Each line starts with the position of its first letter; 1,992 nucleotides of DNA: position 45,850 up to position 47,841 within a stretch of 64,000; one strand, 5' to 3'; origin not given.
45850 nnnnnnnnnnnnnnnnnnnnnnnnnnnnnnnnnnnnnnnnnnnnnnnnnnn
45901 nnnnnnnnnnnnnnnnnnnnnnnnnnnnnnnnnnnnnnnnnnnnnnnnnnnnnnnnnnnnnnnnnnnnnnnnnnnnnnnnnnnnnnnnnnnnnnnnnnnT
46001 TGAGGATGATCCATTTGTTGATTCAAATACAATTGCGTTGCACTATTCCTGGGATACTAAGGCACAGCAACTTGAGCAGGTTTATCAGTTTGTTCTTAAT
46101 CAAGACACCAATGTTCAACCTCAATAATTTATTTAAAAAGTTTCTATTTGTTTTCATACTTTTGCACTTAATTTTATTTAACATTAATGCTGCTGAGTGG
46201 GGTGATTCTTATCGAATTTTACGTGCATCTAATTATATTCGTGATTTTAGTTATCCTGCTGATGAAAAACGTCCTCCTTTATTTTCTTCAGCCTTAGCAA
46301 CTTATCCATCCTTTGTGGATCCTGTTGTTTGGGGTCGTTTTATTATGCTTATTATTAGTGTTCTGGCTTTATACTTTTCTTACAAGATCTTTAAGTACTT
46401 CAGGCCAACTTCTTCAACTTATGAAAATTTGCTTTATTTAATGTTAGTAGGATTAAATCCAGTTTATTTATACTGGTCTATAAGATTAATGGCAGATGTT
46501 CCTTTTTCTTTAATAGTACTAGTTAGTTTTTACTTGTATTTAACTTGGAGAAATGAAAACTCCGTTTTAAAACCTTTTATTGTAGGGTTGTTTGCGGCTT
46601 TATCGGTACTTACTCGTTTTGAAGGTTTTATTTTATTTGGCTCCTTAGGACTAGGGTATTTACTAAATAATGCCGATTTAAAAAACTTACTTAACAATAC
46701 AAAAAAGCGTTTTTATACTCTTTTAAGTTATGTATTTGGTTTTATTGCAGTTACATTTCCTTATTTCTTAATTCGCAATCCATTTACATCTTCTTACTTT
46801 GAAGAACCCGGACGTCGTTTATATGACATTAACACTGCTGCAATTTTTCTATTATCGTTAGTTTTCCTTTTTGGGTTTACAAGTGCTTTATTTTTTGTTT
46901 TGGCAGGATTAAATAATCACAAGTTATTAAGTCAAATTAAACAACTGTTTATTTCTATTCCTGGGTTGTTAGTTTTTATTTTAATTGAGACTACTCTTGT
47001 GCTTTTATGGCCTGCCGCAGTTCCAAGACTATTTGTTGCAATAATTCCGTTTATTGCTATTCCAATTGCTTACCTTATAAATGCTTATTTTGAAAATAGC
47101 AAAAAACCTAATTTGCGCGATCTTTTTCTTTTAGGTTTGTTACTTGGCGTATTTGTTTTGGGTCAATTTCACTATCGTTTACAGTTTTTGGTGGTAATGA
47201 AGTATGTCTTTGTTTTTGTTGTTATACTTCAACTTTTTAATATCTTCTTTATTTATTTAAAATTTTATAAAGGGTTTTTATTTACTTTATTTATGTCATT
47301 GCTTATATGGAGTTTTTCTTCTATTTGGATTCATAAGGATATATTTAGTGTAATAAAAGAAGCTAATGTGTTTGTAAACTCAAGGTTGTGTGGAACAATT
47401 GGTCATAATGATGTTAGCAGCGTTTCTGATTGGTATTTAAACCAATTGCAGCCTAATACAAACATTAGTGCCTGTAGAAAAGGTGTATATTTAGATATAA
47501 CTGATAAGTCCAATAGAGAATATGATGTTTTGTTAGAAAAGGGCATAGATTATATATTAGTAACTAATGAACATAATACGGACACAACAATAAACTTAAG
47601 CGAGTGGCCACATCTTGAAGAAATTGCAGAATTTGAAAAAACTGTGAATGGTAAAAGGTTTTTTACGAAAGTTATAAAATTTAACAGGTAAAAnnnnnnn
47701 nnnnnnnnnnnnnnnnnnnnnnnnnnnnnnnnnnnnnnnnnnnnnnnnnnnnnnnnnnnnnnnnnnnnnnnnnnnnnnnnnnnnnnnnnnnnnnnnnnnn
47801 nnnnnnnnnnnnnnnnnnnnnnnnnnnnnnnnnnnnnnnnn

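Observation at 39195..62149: About 23-kb extracytoplasmic glycosylation cluster built around lipid-linked monosaccharide donors and five GT-C transferases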

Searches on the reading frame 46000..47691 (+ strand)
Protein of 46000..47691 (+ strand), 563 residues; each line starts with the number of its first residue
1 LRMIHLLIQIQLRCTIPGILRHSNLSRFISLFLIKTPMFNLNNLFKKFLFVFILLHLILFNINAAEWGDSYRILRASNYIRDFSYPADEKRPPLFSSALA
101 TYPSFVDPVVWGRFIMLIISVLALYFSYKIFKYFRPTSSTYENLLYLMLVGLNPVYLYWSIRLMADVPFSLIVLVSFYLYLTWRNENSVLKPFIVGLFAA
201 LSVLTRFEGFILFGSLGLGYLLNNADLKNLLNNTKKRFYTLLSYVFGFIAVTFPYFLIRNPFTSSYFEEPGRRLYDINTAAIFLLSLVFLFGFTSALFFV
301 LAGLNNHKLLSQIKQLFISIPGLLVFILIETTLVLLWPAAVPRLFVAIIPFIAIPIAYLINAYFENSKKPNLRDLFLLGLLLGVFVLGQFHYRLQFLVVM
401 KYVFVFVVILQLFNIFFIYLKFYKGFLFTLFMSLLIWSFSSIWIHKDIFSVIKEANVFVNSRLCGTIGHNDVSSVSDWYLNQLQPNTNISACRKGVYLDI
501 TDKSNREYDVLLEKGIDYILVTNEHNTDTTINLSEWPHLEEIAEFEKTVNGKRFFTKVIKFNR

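Call 3: search_protein_families(library=pfam, proteins=[window:46000-47691:+], max_evalue=0.01)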
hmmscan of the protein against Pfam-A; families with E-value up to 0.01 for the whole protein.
window:46000-47691:+ (563 aa): 1 family
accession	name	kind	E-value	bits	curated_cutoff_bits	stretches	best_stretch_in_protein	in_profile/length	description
PF13231.12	PMT_2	-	7.2e-05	23.5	26.1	1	115-243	24-149/160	Dolichyl-phosphate-mannose-protein mannosyltransferase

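Call 12: search_protein_families(library=ncbifam, proteins=[window:46000-47691:+], max_evalue=0.001)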
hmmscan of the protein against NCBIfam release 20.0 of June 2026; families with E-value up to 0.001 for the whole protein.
window:46000-47691:+ (563 aa): 0 families

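Call 21: find_homologous_proteins(query=window:46111-47691:+, max_evalue=0.001)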
Query window:46111-47691:+ (526 aa): 267 proteins with E <= 0.001 among 8000 candidates; the best 120 are listed.
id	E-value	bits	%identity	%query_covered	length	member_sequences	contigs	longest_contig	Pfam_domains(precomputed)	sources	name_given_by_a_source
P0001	0.0e+0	1149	100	100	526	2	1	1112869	-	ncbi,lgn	ncbi:MAG: hypothetical protein ACOZAO_03040 [Patescibacteria group bacterium]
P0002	3.0e-160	553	53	96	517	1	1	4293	-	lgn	-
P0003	2.0e-145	504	49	98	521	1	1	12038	-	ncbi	-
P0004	3.3e-142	493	49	95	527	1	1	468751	PF13231.13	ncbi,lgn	-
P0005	2.5e-141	490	47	97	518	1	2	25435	PF13231.13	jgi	-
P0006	2.3e-140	487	50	95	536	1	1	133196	-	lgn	-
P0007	4.6e-138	480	47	95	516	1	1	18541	-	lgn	-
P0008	3.4e-136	474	47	98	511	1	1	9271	PF13231.13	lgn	-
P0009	2.0e-135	471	46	100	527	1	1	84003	PF13231.13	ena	-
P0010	2.6e-134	467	46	96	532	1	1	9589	-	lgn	-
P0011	4.5e-134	467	46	100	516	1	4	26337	PF13231.13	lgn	-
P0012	5.0e-134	466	47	97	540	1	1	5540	PF13231.13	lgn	-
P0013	1.1e-133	465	46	98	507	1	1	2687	PF13231.13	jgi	jgi:hypothetical protein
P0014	1.1e-132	462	47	97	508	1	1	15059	PF13231.13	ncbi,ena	-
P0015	2.4e-132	461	46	97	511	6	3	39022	PF13231.13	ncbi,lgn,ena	-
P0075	1.1e-115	406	42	99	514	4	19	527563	-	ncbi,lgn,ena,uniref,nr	ncbi:hypothetical protein A3F07_00760 [candidate division WWE3 bacterium RIFCSPHIGHO2_12_FULL_38_15]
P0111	4.4e-108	381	40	97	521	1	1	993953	PF13231.13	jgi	jgi:4-amino-4-deoxy-L-arabinose transferase-like glycosyltransferase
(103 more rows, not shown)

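Call 22: find_encoding_contigs(protein=P0004, flank=10000, max_places=1)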
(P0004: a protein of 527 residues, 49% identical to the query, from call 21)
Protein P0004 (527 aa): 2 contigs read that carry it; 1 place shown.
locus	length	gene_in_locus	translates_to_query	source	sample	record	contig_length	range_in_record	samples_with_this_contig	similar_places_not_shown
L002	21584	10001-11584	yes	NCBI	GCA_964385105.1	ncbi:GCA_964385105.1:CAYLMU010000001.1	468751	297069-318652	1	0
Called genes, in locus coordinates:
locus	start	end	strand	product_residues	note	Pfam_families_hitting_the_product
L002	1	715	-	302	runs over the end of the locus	PF09924:LPG_synthase_C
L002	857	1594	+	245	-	-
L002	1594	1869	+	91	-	-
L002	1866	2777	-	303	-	PF00892:EamA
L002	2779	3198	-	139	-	PF02675:AdoMet_dc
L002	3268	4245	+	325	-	PF00188:CAP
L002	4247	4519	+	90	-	-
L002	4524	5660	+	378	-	PF00535:Glycos_transf_2, PF04138:GtrA_DPMS_TM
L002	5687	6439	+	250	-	PF00535:Glycos_transf_2, PF10111:Glyco_tranf_2_2 (weak), PF13641:Glyco_tranf_2_3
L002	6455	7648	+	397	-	PF00534:Glycos_transf_1, PF13692:Glyco_trans_1_4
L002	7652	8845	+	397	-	PF13439:Glyco_transf_4, PF13579:Glyco_trans_4_4, PF20706:GT4-conflict, PF00534:Glycos_transf_1, PF13692:Glyco_trans_1_4, PF13524:Glyco_trans_1_2 (weak)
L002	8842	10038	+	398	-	PF13439:Glyco_transf_4, PF13579:Glyco_trans_4_4, PF00534:Glycos_transf_1, PF13692:Glyco_trans_1_4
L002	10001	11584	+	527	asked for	PF13231:PMT_2 (weak)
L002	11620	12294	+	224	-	PF00535:Glycos_transf_2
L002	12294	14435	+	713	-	PF09852:DUF2079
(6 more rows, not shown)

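Call 23: find_encoding_contigs(protein=P0075, flank=10000, max_places=1)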
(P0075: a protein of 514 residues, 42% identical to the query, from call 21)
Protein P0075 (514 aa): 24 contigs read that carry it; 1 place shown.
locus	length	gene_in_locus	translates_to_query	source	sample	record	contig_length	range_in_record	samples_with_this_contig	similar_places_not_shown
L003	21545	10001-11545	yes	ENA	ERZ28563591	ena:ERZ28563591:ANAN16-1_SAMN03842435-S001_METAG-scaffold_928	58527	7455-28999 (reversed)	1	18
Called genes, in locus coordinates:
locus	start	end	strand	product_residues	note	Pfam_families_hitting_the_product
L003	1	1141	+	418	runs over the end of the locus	PF00344:SecY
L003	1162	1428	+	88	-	-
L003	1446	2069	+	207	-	PF00406:ADK, PF13207:AAA_17, PF13238:AAA_18 (weak), PF05191:ADK_lid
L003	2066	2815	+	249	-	PF00557:Peptidase_M24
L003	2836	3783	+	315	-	PF00188:CAP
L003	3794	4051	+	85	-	PF18900:DUF5656 (faint)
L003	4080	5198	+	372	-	PF00535:Glycos_transf_2, PF04138:GtrA_DPMS_TM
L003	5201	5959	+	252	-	PF00535:Glycos_transf_2, PF10111:Glyco_tranf_2_2 (weak)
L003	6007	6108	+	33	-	PF03721:UDPG_MGDP_dh_N (faint)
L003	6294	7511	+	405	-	PF00534:Glycos_transf_1, PF13692:Glyco_trans_1_4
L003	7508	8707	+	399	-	PF20706:GT4-conflict, PF13439:Glyco_transf_4, PF13579:Glyco_trans_4_4, PF00534:Glycos_transf_1, PF13692:Glyco_trans_1_4, PF13524:Glyco_trans_1_2 (weak)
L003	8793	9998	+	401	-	PF08323:Glyco_transf_5 (faint), PF13439:Glyco_transf_4, PF00534:Glycos_transf_1, PF13692:Glyco_trans_1_4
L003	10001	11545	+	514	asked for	-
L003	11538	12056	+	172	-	-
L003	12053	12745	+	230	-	PF00535:Glycos_transf_2, PF10111:Glyco_tranf_2_2, PF13641:Glyco_tranf_2_3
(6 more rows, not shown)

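Call 24: find_encoding_contigs(protein=P0111, flank=10000, max_places=1)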
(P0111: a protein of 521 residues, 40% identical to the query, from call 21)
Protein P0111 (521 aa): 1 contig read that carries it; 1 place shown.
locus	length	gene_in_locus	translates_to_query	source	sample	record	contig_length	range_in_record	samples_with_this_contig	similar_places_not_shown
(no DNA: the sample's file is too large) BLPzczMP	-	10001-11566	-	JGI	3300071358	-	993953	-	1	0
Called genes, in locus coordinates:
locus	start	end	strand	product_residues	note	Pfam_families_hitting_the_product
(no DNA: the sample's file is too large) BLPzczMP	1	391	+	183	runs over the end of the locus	PF00347:Ribosomal_L6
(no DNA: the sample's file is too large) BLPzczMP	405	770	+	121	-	PF00861:Ribosomal_L18p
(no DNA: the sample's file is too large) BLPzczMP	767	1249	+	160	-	PF00333:Ribosomal_S5, PF03719:Ribosomal_S5_C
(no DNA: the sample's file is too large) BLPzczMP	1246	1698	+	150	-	PF00828:Ribosomal_L27A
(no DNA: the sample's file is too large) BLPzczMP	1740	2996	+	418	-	PF00344:SecY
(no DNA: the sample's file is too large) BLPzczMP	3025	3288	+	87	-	PF02575:YbaB_DNA_bd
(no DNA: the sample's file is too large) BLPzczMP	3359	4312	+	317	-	PF00188:CAP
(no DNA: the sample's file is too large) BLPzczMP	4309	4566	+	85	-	-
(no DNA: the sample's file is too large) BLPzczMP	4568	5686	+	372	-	PF00535:Glycos_transf_2, PF04138:GtrA_DPMS_TM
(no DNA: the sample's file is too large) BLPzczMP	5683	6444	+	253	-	PF00535:Glycos_transf_2, PF10111:Glyco_tranf_2_2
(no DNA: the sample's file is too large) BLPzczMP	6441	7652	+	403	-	PF00534:Glycos_transf_1, PF13692:Glyco_trans_1_4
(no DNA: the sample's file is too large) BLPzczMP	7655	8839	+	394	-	PF13439:Glyco_transf_4, PF13579:Glyco_trans_4_4, PF20706:GT4-conflict (weak), PF00534:Glycos_transf_1, PF13692:Glyco_trans_1_4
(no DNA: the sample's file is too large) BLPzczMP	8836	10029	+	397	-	PF13439:Glyco_transf_4, PF13579:Glyco_trans_4_4, PF00534:Glycos_transf_1, PF13692:Glyco_trans_1_4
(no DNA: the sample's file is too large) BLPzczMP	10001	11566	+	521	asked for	PF13231:PMT_2 (weak)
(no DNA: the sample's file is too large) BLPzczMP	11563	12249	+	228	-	PF00535:Glycos_transf_2, PF10111:Glyco_tranf_2_2, PF13641:Glyco_tranf_2_3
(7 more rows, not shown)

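Call 36: find_related_loci(query=A1, collection=genome_contigs, flank=10000)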
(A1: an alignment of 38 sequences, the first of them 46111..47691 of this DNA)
Query A1 (526 aa) in genome_contigs; peptide patterns used: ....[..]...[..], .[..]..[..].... (x = any residue, [..] = any of these).
150 stretches matched a pattern; 81 encode a relative of the query (tblastn E <= 1e-3); the best 80 are kept; 78 distinct loci.
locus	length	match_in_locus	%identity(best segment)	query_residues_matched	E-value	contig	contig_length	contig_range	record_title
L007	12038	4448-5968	49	14-526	5e-152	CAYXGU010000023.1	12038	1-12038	MAG TPA_asm: uncultured Candidatus Saccharibacteria bacterium isolate SRP329715_co1_64 genome assembly, contig: NODE_806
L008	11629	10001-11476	46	14-524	3e-140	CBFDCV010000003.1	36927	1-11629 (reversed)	MAG TPA_asm: uncultured candidate division WWE3 bacterium isolate SRR26215684_binner13_Refined_38 genome assembly, conti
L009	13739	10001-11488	47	15-526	4e-139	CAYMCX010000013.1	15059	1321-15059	MAG TPA_asm: uncultured Candidatus Saccharibacteria bacterium isolate SRP050083_co7_140 genome assembly, contig: NODE_31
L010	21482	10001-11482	49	26-526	5e-135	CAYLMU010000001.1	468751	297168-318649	MAG TPA_asm: uncultured Candidatus Saccharibacteria bacterium isolate SRP193661_co1_136 genome assembly, contig: NODE_4_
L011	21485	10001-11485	45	10-524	2e-134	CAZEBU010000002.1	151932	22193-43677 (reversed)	MAG TPA_asm: uncultured Candidatus Saccharibacteria bacterium isolate SRP128015_co2_294 genome assembly, contig: NODE_4_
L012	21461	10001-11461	47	26-526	6e-133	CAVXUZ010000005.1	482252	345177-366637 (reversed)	MAG: uncultured candidate division WWE3 bacterium isolate MFD04716.bin.1.185 genome assembly, contig: contig_27056, whol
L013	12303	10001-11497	45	15-526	4e-131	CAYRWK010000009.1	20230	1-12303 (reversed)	MAG TPA_asm: uncultured Candidatus Saccharibacteria bacterium isolate SRP011637_co1_82 genome assembly, contig: NODE_765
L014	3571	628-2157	46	3-523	6e-135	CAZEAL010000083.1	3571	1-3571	MAG TPA_asm: uncultured Candidatus Saccharibacteria bacterium isolate binchicken_co169_150 genome assembly, contig: k99_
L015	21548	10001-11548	46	14-525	2e-130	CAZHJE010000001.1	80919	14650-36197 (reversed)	MAG TPA_asm: uncultured Candidatus Saccharibacteria bacterium isolate SRP329715_co1_402 genome assembly, contig: NODE_33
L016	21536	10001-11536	42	4-525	4e-128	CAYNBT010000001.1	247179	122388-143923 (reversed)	MAG TPA_asm: uncultured Candidatus Saccharibacteria bacterium isolate SRP342105_co1_255 genome assembly, contig: NODE_39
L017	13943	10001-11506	44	10-526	4e-127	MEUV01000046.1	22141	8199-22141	MAG: candidate division WWE3 bacterium RBG_19FT_COMBO_34_6 rbg_19ft_combo_scaffold_679, whole genome shotgun sequence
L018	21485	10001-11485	44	14-526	8e-125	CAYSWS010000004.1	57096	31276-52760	MAG TPA_asm: uncultured Candidatus Saccharibacteria bacterium isolate SRP214966_co1_463 genome assembly, contig: NODE_63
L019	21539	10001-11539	42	15-526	3e-124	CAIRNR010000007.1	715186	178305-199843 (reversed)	uncultured candidate division WWE3 bacterium isolate AM-2014_bin-1800 genome assembly, contig: bin-1800:7/8, whole genom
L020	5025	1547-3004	45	24-525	4e-124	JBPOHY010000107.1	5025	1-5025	MAG: candidate division WWE3 bacterium isolate MAG_425 c_000000405756, whole genome shotgun sequence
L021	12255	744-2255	43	4-523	3e-122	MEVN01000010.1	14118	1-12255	MAG: candidate division WWE3 bacterium RIFCSPLOWO2_12_FULL_36_10 rifcsplowo2_12_scaffold_17213, whole genome shotgun seq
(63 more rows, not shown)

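Call 55: search_solved_structures(query=A1, max_evalue=1)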
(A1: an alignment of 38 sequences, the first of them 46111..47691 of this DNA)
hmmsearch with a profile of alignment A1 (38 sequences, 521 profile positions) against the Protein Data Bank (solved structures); distinct sequences matched with E-value up to 1: 0.

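Call 61: predict_structure(alignment_id=A1)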
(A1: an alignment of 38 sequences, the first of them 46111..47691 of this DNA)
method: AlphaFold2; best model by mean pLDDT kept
length: 526 residues; sequences in the alignment: 38
mean_pLDDT: 92.5   pTM: 0.92
mean pLDDT of the five models: 92.5, 91.9, 91.4, 91.4, 90.7
residues with pLDDT >= 90: 418; 70-90: 94; 50-70: 14; < 50: 0
segments of 3 or more residues with pLDDT < 50: none
pLDDT, mean of each block of 10 residues (from residue 1): 81 96 88 94 93 94 95 96 98 96 96 97 96 99 95 97 97 98 87 85 96 95 85 82 93 96 93 92 95 94 89 98 92 92 97 82 84 97 97 96 90 94 94 93 78 80 91 97 93 90 97 90 97
secondary structure, 60 per line:
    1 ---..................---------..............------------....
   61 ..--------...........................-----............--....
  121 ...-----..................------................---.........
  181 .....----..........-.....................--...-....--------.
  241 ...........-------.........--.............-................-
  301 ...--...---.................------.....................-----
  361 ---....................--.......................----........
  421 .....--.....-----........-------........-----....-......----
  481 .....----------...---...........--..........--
elements in order: H4-21 H31-44 H57-62 H71-97 H103-114 H117-123 H129-146 H153-168 H172-185 H190-199 H201-221 H228-231 H240-251 H259-267 H270-282 H284-299 H312-328 H335-355 H364-383 H386-408 H413-425 E428-432 H438-445 E456-460 H466-469 H471-476 E481-485 E502-512 E515-524

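Call 64: fold_search(model_id=the predicted structure, library=pdb)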
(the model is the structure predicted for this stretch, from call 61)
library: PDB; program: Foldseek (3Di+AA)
matches with E <= 10: 460; with E <= 0.001: 21
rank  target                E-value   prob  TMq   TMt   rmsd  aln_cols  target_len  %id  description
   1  5ezm                  2.6e-07  1.00  0.60  0.59   7.8       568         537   11  Crystal Structure of ArnT from Cupriavidus metallidurans in the apo state (released 2016-02-17)
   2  5f15                  5.0e-07  1.00  0.60  0.58   7.9       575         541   11  Crystal Structure of ArnT from Cupriavidus metallidurans bound to Undecaprenyl phosphate (released 2016-02-17)
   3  7oci_F                3.0e-06  1.00  0.52  0.44  11.4       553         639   13  Cryo-EM structure of yeast Ost6p containing oligosaccharyltransferase complex (released 2022-02-16)
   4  8agc_A                5.4e-06  1.00  0.48  0.37  15.6       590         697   14  Structure of yeast oligosaccharylransferase complex with lipid-linked oligosaccharide and non-acceptor peptide bound (released 2022-12-07)
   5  8b6l_I                9.6e-06  1.00  0.46  0.37  18.3       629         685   11  Subtomogram average of the human Sec61-TRAP-OSTA-translocon (released 2022-12-07)
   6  8age_A                1.3e-05  1.00  0.51  0.43  11.1       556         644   14  Structure of yeast oligosaccharylransferase complex with acceptor peptide bound (released 2022-12-07)
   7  8agb_A                1.4e-05  1.00  0.50  0.42  11.3       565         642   13  Structure of yeast oligosaccharylransferase complex with lipid-linked oligosaccharide bound (released 2022-12-07)
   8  6ezn_F                2.6e-05  1.00  0.51  0.42  12.5       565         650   14  Cryo-EM structure of the yeast oligosaccharyltransferase (OST) complex (released 2018-01-17)
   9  9n9j_I                2.7e-05  1.00  0.48  0.38  17.1       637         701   11  Structure of a GRP94 folding intermediate engaged with a CCDC134- and FKBP11-bound secretory translocon (released 2025-11-19)
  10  6s7o_A                4.4e-05  1.00  0.49  0.41  12.9       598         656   11  Cryo-EM structure of human oligosaccharyltransferase complex OST-A (released 2019-12-18)
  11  9s6t_A                4.9e-05  1.00  0.61  0.66   5.8       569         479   10  Ternary cryo-EM structure of chicken ALG12 with Dol25-PP-GlcNAc2Man7, Dol25-P-Man, and Fab (released 2026-03-18)
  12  7e9s_A                6.6e-05  1.00  0.49  0.32  11.1       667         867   12  Archaeal oligosaccharyltransferase AglB from Archaeoglobus fulgidus in complex with an inhibitory peptide and a dolich (released 2021-09-08)
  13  6c26_A                8.4e-05  1.00  0.52  0.44  11.6       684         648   12  The Cryo-EM structure of a eukaryotic oligosaccharyl transferase complex (released 2018-01-31)
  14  8pn9_A                1.4e-04  1.00  0.47  0.39  13.0       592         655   11  Structure of human oligosaccharyltransferase OST-A complex bound to NGI-1 (released 2024-05-08)
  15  6s7t_A                1.5e-04  1.00  0.50  0.40   9.6       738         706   11  Cryo-EM structure of human oligosaccharyltransferase complex OST-B (released 2019-12-18)
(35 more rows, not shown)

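Call 72: search_protein_families(library=pfam, proteins=[window:46111-47691:+], max_evalue=10)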
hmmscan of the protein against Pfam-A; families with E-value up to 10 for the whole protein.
window:46111-47691:+ (526 aa): 1 family
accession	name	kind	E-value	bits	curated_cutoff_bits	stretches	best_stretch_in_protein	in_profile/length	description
PF13231.12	PMT_2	-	8e-05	23.3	26.1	1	78-206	24-149/160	Dolichyl-phosphate-mannose-protein mannosyltransferase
